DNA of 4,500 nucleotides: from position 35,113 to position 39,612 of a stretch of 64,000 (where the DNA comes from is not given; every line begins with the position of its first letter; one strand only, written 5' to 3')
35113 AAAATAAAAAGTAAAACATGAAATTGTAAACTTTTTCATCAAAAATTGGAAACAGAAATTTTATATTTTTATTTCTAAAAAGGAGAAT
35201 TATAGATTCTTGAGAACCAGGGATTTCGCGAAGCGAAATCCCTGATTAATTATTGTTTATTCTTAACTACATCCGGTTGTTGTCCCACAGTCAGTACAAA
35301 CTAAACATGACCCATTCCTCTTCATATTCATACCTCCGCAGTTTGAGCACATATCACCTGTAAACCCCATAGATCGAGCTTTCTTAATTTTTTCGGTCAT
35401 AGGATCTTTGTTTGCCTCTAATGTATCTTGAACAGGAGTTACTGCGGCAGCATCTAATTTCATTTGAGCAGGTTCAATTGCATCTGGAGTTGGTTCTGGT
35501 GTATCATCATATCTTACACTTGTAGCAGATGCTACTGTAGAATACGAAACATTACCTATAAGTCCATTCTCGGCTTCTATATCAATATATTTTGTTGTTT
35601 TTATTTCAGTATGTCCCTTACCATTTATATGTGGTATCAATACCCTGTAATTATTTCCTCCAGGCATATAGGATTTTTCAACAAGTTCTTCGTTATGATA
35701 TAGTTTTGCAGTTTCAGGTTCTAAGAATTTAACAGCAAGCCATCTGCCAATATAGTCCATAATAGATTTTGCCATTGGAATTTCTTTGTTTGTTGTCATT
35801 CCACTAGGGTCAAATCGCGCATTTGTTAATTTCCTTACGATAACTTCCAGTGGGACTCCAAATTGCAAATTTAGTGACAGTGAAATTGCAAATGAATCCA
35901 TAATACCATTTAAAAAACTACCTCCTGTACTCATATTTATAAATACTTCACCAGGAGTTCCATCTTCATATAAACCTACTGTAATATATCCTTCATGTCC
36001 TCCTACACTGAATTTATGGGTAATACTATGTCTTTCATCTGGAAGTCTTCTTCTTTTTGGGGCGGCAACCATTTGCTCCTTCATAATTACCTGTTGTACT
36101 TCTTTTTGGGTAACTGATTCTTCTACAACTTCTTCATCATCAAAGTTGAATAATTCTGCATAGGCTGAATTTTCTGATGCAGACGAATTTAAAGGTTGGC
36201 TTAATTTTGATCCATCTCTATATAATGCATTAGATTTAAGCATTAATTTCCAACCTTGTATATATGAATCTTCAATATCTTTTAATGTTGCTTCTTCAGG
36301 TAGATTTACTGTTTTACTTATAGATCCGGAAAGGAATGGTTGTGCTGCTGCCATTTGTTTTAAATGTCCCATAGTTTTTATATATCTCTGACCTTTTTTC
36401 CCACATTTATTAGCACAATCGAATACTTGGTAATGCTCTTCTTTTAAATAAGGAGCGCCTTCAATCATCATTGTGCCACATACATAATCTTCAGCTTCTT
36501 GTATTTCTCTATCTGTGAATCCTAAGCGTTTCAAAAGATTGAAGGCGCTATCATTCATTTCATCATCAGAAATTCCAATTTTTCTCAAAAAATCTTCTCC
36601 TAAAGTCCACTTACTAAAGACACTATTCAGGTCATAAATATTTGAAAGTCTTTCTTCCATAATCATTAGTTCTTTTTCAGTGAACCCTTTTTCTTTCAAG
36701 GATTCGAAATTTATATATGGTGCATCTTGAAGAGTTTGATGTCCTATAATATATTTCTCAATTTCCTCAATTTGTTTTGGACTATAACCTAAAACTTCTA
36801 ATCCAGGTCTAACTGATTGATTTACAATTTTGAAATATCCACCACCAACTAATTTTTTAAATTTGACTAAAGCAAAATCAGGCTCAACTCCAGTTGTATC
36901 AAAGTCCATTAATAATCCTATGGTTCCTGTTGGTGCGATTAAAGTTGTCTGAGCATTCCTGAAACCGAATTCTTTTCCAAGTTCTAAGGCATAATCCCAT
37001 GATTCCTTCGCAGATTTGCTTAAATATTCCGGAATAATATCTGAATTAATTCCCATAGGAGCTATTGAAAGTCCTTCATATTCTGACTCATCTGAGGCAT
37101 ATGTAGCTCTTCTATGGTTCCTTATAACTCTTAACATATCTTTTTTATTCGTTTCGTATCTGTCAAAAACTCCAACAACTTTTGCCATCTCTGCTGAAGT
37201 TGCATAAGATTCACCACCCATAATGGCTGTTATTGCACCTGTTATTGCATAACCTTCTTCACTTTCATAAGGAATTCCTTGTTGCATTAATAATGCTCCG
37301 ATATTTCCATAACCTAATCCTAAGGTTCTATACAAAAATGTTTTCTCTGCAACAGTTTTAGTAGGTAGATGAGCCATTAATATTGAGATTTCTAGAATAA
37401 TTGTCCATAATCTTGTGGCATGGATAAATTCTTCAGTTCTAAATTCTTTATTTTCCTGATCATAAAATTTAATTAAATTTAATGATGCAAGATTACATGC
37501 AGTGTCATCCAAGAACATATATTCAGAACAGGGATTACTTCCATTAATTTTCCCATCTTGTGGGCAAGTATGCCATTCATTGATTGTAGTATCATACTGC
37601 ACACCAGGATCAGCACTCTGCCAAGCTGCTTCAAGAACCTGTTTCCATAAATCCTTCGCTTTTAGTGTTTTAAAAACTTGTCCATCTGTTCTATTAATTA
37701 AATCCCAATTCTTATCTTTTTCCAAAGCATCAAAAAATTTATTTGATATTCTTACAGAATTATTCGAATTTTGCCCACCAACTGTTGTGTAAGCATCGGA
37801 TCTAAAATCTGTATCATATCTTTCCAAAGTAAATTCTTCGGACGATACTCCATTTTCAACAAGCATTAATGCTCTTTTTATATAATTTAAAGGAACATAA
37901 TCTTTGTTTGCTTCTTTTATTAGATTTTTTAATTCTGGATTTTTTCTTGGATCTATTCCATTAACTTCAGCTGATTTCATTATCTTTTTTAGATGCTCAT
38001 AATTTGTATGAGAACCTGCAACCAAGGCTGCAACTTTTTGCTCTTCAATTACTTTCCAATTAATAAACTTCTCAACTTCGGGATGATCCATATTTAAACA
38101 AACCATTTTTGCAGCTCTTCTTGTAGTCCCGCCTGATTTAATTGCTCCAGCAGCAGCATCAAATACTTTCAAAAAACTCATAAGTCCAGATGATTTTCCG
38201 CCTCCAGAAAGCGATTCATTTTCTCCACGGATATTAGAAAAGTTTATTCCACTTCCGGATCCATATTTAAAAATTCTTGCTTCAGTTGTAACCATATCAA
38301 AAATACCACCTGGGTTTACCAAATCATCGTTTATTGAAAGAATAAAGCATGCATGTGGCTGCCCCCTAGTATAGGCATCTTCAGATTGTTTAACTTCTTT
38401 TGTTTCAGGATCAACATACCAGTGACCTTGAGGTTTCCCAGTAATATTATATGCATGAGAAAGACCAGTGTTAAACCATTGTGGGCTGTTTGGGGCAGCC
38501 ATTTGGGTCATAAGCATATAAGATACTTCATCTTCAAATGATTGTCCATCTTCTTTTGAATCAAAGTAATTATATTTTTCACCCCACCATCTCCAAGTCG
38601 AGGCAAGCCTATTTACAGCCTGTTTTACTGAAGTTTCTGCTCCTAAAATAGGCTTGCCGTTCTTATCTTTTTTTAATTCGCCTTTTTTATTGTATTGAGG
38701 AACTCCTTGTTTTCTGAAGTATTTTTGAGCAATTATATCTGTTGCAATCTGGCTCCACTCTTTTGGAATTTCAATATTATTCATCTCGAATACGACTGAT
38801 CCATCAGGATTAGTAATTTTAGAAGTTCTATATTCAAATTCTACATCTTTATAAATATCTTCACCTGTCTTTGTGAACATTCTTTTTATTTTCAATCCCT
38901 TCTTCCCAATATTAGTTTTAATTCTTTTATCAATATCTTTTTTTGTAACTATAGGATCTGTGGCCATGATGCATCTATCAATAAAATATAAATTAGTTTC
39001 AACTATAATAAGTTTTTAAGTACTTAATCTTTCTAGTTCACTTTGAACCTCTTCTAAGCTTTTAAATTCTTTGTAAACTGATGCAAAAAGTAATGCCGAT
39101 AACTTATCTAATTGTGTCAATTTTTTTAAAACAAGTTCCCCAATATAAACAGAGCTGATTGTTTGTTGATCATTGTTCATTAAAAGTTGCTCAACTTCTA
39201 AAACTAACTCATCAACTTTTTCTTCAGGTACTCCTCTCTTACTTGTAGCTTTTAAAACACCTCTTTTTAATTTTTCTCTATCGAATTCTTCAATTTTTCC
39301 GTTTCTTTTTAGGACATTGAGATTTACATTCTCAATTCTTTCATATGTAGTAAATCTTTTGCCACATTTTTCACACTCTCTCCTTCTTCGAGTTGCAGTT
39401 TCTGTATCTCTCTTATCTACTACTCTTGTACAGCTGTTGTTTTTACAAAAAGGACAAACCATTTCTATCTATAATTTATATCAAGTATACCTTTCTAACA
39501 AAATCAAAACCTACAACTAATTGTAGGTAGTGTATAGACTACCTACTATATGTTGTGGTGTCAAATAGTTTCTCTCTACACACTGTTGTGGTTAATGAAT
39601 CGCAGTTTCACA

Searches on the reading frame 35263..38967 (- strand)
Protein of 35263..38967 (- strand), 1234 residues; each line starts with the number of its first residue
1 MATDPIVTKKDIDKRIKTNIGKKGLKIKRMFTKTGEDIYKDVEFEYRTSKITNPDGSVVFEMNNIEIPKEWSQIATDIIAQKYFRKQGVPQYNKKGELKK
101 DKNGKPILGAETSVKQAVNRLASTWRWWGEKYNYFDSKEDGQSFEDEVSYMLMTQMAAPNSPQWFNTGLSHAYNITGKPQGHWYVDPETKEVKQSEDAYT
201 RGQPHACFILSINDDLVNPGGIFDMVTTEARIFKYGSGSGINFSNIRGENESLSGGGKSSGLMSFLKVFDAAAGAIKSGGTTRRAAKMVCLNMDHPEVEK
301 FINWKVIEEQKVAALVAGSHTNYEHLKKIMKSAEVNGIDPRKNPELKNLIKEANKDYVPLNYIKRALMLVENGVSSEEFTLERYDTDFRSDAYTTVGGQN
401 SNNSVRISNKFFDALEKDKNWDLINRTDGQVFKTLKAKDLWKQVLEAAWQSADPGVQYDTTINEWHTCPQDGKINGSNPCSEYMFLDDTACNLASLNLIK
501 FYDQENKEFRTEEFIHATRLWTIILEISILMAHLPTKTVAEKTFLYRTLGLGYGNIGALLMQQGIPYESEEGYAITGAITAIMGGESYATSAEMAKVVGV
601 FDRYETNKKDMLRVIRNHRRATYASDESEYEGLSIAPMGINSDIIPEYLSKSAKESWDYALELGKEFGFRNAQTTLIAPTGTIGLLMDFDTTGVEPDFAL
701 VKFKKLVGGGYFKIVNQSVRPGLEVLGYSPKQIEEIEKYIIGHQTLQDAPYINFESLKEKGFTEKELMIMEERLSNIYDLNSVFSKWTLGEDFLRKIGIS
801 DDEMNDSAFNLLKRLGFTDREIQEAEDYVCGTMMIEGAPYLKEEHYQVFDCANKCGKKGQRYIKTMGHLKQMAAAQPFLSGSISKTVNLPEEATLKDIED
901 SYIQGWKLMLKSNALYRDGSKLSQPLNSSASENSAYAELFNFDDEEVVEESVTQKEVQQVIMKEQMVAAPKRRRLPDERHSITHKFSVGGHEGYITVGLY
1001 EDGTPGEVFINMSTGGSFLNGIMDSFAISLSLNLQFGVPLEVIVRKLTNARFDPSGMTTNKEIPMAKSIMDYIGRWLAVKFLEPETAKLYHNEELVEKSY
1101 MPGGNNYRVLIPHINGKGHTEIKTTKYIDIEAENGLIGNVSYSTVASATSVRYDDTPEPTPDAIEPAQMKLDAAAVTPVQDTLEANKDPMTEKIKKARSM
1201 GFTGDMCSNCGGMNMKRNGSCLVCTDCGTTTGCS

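Call 9: search_protein_families(library=pfam, proteins=[window:35263-38967:-], max_evalue=0.001)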
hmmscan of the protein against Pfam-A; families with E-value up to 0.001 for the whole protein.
window:35263-38967:- (1234 aa): 4 families
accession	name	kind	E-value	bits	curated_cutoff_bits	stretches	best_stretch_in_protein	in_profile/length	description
PF02867.20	Ribonuc_red_lgC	-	5.5e-123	411.8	23.9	2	206-753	2-457/523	Ribonucleotide reductase, barrel domain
PF08471.15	Ribonuc_red_2_N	-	4.7e-38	130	27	1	55-155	1-103/103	Class II vitamin B12-dependent ribonucleotide reductase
PF12637.14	TSCPD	-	4.7e-10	40.1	22.8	1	986-1078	7-85/88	TSCPD domain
PF20772.2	TACO1_YebC_N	-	2.7e-06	28.2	36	1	304-367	3-67/73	TACO1/YebC protein N-terminal domain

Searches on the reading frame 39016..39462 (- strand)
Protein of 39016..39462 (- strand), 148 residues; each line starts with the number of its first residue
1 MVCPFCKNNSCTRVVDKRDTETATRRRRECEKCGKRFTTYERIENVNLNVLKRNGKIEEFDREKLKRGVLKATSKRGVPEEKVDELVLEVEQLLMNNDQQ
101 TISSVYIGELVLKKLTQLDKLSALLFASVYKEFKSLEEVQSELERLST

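Call 110: search_protein_families(library=pfam, proteins=[window:39016-39462:-], max_evalue=0.01)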
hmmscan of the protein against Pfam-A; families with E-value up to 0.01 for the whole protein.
window:39016-39462:- (148 aa): 2 families
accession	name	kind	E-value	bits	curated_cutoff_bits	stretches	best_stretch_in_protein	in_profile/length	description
PF03477.21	ATP-cone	-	4.2e-17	62.9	25.8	1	49-134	2-86/88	ATP cone domain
PF22811.2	Zn_ribbon_NrdR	-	4.3e-13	49.4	27.2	1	1-41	1-42/42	Transcriptional repressor NrdR-like, N-terminal domain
